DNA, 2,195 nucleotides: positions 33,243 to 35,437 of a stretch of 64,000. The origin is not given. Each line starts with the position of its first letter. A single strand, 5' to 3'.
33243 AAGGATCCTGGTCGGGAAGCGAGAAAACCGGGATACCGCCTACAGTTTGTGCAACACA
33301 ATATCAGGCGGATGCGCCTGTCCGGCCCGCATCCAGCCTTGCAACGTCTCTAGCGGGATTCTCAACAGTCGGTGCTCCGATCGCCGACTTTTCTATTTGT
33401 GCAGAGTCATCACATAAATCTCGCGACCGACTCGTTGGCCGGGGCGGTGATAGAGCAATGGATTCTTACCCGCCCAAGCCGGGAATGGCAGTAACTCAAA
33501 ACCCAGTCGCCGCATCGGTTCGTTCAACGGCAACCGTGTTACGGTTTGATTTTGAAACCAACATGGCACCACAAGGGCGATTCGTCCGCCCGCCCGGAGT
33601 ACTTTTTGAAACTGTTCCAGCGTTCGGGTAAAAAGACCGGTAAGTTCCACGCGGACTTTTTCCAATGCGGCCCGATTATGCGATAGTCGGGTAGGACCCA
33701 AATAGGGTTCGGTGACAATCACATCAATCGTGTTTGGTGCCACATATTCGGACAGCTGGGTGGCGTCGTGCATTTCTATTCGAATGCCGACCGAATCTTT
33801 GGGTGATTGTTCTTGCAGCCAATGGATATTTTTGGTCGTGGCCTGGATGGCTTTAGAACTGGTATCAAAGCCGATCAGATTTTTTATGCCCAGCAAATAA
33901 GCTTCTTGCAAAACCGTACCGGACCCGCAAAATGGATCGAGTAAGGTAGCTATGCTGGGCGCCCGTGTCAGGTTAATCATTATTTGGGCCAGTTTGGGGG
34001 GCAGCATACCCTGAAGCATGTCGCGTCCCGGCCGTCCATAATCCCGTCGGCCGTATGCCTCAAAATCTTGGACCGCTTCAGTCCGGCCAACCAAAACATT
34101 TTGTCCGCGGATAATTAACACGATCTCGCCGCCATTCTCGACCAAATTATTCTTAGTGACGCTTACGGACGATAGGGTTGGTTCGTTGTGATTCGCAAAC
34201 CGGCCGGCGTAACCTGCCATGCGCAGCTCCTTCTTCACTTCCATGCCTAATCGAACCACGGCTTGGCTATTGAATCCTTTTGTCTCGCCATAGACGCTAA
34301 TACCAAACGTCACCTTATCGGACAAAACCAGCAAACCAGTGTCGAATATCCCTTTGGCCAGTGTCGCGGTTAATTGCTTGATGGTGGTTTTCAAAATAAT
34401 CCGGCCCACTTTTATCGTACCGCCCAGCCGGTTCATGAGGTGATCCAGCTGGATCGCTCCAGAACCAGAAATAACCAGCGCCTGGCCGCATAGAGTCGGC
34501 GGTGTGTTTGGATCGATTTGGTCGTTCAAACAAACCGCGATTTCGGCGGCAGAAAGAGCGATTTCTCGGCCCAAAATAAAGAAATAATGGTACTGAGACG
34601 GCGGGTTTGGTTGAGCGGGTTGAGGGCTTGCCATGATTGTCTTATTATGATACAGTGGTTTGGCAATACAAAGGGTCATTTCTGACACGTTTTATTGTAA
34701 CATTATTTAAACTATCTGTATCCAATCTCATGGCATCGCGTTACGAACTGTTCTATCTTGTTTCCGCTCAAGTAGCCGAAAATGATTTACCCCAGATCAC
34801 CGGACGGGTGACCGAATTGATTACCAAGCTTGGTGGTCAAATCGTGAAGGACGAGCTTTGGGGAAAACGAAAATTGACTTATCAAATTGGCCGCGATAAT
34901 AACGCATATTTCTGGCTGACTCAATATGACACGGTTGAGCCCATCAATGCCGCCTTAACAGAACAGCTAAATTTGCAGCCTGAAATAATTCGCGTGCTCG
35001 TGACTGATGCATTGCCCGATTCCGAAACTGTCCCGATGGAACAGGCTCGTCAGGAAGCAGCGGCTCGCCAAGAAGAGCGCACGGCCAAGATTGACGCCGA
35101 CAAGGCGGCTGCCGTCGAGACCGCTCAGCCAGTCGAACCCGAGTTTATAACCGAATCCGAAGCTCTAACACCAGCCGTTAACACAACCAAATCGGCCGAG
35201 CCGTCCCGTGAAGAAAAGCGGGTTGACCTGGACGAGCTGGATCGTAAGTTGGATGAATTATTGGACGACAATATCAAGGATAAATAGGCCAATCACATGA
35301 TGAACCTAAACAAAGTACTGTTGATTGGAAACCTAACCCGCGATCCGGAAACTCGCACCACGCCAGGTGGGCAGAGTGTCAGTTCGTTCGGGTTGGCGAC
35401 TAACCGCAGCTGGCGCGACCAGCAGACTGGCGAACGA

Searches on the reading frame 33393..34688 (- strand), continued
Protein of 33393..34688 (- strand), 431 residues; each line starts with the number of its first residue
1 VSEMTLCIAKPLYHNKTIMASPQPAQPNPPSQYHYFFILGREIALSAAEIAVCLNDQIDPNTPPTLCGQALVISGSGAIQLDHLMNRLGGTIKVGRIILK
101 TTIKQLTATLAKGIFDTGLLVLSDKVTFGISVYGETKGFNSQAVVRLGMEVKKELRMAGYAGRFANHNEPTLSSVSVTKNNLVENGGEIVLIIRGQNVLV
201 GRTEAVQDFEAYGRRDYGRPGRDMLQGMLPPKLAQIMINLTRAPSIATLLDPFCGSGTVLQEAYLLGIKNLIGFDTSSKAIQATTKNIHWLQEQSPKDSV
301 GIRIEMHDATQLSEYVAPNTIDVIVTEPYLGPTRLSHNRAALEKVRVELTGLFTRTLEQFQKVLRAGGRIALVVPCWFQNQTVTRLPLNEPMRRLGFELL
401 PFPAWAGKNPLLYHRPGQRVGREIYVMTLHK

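Call 46: find_related_loci(query=window:33393-34688:-, collection=metagenome_contigs, flank=2500)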
Query window:33393-34688:- (431 aa) in metagenome_contigs; peptide patterns used: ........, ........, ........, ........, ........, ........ (x = any residue, [..] = any of these).
599 stretches matched a pattern (row limit reached: there are more); 540 encode a relative of the query (tblastn E <= 1e-3); the best 80 are kept; 80 distinct loci.
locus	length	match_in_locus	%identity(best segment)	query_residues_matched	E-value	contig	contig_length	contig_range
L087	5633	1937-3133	37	34-428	1e-80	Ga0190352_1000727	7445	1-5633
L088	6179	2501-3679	40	34-427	3e-80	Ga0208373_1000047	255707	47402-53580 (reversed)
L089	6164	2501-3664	40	35-427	2e-80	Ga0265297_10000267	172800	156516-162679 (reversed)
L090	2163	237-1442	38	34-431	3e-83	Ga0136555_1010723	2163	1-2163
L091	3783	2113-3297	40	34-427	3e-80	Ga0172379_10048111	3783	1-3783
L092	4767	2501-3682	40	35-429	1e-79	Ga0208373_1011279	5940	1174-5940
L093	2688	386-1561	39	34-429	1e-79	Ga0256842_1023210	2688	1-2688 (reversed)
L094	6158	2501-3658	40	34-427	5e-78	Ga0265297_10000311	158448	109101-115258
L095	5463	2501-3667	39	35-427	8e-78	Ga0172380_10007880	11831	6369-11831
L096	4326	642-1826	39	35-427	9e-78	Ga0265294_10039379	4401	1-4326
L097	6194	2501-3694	39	35-427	2e-77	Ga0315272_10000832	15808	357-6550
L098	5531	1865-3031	38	35-427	2e-77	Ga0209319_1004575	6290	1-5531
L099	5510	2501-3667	38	35-427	2e-77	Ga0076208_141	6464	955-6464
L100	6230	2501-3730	39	33-427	2e-77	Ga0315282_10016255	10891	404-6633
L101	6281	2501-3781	38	26-427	3e-77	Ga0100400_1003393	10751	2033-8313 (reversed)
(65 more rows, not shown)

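Call 52: list_cluster_members(proteins=[P0001, P0121])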
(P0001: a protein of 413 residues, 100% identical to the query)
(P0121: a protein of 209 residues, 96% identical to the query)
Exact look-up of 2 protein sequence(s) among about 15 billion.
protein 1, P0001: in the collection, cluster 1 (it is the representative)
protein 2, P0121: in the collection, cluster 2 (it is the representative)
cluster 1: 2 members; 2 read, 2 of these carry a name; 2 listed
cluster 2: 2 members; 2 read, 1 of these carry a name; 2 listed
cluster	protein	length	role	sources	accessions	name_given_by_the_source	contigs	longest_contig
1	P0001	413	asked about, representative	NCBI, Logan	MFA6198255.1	MAG: methyltransferase domain-containing protein [Patescibacteria group bacterium]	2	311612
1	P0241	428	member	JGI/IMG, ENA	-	tRNA (guanine10-N2)-dimethyltransferase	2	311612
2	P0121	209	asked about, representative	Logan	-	-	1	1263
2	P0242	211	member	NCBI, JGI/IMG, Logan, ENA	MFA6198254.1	MAG: class I SAM-dependent methyltransferase [Patescibacteria group bacterium] | SAM-dependent methyltransferase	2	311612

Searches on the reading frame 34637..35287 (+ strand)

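Call 11: search_protein_families(library=pfam, proteins=[window:34637-35287:+], max_evalue=0.01)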
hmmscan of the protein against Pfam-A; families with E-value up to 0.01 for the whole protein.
window:34637-35287:+ (216 aa): 1 family
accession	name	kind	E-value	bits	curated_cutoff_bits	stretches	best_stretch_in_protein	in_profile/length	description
PF01250.22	Ribosomal_S6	-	8.7e-19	68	27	1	35-123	1-89/90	Ribosomal protein S6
